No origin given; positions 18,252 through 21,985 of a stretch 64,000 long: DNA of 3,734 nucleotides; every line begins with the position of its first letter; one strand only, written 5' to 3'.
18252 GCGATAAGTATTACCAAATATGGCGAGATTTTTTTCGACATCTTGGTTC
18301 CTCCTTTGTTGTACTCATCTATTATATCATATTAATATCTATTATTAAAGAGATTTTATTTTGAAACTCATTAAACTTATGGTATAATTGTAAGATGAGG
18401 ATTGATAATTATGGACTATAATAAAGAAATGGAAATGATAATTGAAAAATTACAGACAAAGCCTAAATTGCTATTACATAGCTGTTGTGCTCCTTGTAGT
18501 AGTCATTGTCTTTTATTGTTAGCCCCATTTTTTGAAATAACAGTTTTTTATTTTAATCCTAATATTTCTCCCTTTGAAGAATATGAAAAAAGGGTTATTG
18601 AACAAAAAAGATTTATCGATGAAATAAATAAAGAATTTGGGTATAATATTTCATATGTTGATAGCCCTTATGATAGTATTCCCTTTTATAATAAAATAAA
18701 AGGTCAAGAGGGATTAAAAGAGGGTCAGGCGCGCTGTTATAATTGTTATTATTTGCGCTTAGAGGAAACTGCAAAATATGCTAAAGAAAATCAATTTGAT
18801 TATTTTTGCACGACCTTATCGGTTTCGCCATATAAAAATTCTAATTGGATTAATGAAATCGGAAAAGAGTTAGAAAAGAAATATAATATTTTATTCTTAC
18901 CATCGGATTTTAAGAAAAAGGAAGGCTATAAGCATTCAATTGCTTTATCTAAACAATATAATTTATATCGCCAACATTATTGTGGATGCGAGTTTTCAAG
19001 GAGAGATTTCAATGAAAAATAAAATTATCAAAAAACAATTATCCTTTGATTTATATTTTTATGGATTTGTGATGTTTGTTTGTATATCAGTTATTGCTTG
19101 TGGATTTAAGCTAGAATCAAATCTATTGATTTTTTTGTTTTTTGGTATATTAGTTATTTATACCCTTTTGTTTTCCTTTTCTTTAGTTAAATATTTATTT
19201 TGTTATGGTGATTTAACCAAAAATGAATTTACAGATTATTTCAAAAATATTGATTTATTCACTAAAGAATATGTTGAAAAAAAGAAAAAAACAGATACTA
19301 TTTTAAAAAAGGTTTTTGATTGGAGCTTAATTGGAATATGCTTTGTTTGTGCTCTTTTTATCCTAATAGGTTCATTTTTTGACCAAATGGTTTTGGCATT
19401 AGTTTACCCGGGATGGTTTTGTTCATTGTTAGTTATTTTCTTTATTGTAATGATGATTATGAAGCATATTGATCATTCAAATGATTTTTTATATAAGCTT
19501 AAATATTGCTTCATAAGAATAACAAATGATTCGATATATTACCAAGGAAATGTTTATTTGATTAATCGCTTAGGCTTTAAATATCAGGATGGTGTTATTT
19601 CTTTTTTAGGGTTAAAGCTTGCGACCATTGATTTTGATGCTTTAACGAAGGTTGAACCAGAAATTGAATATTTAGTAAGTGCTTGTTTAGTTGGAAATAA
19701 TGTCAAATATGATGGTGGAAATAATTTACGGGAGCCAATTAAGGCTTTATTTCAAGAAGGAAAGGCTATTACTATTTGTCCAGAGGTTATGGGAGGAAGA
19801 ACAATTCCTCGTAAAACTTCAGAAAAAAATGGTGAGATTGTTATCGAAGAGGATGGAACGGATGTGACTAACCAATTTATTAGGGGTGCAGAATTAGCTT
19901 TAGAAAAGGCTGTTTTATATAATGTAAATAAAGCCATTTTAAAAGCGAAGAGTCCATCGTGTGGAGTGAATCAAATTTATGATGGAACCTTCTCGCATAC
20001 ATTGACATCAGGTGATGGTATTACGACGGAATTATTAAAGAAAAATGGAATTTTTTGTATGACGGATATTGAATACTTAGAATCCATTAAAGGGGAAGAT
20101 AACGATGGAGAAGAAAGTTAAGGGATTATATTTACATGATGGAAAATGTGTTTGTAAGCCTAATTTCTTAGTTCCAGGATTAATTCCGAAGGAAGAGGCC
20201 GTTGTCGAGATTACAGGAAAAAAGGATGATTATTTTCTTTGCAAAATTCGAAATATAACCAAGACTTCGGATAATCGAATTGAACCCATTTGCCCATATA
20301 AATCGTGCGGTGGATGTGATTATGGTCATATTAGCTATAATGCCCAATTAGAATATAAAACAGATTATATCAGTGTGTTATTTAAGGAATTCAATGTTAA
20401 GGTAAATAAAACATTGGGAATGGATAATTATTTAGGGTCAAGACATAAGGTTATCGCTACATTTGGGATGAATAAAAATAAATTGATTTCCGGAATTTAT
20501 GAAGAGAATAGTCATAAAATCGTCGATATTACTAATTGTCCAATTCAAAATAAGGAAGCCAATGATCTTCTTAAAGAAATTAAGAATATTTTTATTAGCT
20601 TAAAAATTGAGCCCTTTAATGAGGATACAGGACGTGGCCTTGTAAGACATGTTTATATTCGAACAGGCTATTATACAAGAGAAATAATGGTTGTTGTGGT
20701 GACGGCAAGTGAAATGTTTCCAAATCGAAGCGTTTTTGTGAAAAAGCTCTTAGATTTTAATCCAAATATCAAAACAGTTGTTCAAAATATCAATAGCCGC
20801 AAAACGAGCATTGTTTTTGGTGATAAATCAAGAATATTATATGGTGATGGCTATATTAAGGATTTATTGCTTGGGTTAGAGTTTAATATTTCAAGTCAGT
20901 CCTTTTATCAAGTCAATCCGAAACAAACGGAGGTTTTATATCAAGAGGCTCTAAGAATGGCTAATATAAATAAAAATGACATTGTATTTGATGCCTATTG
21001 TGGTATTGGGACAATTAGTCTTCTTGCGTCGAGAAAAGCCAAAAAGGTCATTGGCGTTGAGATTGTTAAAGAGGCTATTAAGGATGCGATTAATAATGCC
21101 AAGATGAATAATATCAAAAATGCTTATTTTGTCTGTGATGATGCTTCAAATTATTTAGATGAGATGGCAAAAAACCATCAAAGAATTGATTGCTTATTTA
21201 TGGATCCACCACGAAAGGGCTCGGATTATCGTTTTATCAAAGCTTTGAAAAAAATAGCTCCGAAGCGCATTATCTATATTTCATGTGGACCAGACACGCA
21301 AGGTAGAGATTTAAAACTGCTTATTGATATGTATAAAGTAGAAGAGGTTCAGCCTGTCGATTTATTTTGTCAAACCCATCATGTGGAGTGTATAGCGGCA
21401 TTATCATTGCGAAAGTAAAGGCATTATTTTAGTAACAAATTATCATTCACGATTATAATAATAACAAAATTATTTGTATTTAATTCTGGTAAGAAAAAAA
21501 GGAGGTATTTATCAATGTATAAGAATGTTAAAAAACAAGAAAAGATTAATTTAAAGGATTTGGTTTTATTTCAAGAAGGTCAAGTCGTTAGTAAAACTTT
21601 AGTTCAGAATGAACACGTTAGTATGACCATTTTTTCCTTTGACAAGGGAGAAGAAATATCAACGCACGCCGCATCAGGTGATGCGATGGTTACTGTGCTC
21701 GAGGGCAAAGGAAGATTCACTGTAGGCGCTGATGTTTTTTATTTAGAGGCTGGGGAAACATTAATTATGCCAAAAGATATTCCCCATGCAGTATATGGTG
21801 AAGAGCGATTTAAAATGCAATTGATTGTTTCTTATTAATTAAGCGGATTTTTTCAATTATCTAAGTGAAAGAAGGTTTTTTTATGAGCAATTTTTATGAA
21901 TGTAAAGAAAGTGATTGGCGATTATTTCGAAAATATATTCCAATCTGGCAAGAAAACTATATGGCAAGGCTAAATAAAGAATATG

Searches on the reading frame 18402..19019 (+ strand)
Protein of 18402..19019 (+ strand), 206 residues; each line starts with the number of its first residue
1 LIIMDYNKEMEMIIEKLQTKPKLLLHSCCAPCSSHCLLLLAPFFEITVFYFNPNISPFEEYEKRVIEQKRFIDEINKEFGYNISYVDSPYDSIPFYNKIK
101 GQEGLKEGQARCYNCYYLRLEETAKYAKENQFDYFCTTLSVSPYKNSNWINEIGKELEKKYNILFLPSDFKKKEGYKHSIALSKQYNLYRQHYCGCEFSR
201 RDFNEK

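Call 16: search_protein_families(library=pfam, proteins=[window:18402-19019:+], max_evalue=0.001)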
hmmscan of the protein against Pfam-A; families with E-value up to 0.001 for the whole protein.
window:18402-19019:+ (206 aa): 1 family
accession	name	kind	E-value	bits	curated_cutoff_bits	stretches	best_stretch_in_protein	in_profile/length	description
PF02677.20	QueH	-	2.2e-65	220.5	23.5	1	23-201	1-174/175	Epoxyqueuosine reductase QueH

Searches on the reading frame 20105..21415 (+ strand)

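Call 16: search_protein_families(library=pfam, proteins=[window:20105-21415:+], max_evalue=0.001)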
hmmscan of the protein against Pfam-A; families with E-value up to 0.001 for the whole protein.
window:20105-21415:+ (437 aa): 10 families
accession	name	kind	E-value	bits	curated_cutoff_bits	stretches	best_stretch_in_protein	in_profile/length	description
PF05958.17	tRNA_U5-meth_tr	-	3.2e-24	86.1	23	1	78-432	2-353/357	tRNA (Uracil-5-)-methyltransferase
PF03602.21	Cons_hypoth95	-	9.9e-10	38.8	24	1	290-392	41-150/182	Conserved hypothetical protein 95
PF13847.12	Methyltransf_31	-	5.3e-09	36.3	27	1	289-367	2-81/145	Methyltransferase domain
PF09445.16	Methyltransf_15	-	1.5e-08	34.8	22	1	293-376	3-87/165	RNA cap guanine-N2 methyltransferase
PF01555.25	N6_N4_Mtase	-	2.3e-08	34.7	26.7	1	107-328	90-219/221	DNA methylase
PF02475.24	TRM5-TYW2_MTfase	-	5.4e-07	30.1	28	1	279-375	24-119/164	TRM5/TYW2 methyltransferase domain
PF02390.23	Methyltransf_4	-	1.7e-06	28.1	24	1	293-370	4-85/173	Putative methyltransferase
PF13649.12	Methyltransf_25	-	2.6e-05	25.3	27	1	294-352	1-59/97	Methyltransferase domain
PF06325.19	PrmA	-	5.8e-05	23.2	22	1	288-344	159-216/296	Ribosomal protein L11 methyltransferase (PrmA)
PF05175.20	MTS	-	8.7e-05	22.7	23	1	290-370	31-108/170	Methyltransferase small domain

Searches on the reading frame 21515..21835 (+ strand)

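Call 16: search_protein_families(library=pfam, proteins=[window:21515-21835:+], max_evalue=0.001)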
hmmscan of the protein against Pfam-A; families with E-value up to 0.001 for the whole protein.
window:21515-21835:+ (107 aa): 2 families
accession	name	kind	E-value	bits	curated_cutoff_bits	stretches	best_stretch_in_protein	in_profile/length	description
PF07883.17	Cupin_2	-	1.3e-10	41.3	27.2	1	39-104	2-67/70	Cupin domain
PF02311.25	AraC_binding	-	0.00052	20.2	21.1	0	60-94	28-62/135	AraC-like ligand binding domain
